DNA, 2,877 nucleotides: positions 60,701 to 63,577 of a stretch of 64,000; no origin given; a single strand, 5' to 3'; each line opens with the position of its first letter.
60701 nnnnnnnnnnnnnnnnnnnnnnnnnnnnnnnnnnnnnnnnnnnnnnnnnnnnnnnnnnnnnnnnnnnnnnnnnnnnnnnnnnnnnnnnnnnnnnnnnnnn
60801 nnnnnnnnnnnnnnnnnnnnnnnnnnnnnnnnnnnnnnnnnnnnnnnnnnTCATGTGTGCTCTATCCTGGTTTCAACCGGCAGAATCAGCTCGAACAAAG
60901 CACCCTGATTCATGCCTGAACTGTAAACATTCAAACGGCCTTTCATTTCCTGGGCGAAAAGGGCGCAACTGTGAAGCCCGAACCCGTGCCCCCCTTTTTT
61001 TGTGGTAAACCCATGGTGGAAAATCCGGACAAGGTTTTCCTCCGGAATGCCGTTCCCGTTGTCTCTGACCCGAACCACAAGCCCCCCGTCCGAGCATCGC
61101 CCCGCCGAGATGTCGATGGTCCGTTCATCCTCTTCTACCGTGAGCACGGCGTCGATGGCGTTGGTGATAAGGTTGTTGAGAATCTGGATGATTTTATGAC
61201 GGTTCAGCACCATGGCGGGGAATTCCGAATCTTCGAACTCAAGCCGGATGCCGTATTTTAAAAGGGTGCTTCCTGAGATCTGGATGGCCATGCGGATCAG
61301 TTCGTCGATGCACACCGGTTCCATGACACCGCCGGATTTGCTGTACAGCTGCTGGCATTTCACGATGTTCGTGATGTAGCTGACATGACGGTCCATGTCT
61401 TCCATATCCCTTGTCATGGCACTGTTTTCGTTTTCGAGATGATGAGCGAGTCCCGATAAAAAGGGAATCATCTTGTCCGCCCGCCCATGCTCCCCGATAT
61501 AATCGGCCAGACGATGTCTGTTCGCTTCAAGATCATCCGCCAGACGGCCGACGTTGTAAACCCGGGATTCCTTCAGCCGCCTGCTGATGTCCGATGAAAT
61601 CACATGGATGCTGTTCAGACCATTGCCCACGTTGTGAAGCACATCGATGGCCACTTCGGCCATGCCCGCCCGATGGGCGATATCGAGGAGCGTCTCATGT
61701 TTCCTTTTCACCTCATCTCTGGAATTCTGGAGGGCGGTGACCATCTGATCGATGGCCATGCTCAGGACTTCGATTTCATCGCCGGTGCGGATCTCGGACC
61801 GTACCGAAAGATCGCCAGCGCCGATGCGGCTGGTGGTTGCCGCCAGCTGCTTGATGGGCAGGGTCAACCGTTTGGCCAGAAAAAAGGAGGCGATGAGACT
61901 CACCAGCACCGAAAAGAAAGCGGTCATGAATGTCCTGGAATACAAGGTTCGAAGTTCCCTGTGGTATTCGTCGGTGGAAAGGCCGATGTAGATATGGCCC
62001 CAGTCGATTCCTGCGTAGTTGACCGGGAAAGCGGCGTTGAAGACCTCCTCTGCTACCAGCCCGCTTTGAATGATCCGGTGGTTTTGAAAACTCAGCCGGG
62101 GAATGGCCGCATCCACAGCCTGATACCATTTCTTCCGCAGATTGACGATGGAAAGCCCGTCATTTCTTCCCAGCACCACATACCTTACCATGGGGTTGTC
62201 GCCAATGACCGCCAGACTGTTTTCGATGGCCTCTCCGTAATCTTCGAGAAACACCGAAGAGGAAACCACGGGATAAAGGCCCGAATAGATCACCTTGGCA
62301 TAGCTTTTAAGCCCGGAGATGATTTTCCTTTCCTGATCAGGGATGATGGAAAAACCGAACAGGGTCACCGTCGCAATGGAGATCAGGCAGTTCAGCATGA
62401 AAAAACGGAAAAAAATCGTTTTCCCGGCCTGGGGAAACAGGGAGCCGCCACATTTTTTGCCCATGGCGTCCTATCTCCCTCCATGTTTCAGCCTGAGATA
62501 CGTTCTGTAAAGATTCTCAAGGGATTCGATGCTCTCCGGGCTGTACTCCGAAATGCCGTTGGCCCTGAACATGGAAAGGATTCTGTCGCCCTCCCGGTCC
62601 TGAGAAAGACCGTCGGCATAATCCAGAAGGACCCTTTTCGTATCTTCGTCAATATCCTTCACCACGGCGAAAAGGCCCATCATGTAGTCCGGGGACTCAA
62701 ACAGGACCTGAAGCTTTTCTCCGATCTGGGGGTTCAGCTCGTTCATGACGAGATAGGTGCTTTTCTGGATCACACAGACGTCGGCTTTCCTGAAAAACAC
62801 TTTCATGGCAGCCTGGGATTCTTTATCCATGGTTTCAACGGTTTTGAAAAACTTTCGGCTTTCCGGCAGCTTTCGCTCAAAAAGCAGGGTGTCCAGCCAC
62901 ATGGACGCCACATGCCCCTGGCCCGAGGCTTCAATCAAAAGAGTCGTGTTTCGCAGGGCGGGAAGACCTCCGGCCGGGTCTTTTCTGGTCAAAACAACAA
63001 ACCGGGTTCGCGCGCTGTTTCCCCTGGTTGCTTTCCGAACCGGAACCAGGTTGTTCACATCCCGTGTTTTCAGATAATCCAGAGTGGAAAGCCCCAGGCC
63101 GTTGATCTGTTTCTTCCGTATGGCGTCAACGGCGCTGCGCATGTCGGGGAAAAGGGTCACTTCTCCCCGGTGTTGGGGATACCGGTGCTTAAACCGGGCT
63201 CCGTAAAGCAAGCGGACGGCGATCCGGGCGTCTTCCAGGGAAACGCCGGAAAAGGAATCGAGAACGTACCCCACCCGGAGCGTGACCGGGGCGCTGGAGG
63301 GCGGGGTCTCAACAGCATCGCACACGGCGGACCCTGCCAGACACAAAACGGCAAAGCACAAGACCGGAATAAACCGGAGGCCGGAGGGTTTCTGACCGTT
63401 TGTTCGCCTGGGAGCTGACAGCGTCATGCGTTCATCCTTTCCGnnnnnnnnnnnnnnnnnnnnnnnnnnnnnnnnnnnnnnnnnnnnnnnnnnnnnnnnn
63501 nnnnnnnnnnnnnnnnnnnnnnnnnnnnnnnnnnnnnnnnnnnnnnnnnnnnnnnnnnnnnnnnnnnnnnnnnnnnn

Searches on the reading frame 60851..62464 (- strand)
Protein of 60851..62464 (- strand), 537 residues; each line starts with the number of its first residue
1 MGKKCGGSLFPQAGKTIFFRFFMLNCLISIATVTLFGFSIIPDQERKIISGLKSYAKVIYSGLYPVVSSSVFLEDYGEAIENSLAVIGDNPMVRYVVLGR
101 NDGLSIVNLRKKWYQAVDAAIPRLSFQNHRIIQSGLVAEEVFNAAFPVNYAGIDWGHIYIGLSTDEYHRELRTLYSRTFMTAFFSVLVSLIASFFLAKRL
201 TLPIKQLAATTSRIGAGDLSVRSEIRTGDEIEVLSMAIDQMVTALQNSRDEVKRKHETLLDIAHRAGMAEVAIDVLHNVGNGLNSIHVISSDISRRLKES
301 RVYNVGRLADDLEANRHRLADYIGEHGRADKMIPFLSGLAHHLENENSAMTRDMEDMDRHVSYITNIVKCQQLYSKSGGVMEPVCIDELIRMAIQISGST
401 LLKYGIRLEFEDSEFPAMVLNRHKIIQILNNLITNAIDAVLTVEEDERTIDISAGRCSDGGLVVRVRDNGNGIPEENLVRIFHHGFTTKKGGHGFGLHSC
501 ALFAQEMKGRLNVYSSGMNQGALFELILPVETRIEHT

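Call 50: search_protein_families(library=pfam, proteins=[window:60851-62464:-], max_evalue=0.001)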
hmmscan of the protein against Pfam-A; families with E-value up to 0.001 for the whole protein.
window:60851-62464:- (537 aa): 4 families
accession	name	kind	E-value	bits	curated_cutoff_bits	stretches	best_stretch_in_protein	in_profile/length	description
PF02518.31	HATPase_c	-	2.5e-21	76.6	26.4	1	424-531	5-110/111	Histidine kinase-, DNA gyrase B-, and HSP90-like ATPase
PF00672.30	HAMP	-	2.9e-14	53.5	25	1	195-246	1-52/53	HAMP domain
PF14501.12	HATPase_c_5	-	1.6e-08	34.8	22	1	421-513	2-88/102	GHKL domain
PF13589.12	HATPase_c_3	-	0.00012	22.5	25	1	429-501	7-81/137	Histidine kinase-, DNA gyrase B-, and HSP90-like ATPase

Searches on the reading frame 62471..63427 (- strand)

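Call 50: search_protein_families(library=pfam, proteins=[window:62471-63427:-], max_evalue=0.001)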
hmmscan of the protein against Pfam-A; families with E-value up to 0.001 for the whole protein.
window:62471-63427:- (318 aa): 1 family
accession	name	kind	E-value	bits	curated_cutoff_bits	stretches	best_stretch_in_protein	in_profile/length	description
PF12974.12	Phosphonate-bd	-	4.9e-16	59.3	27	1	89-297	32-239/242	ABC transporter, phosphonate, periplasmic substrate-binding protein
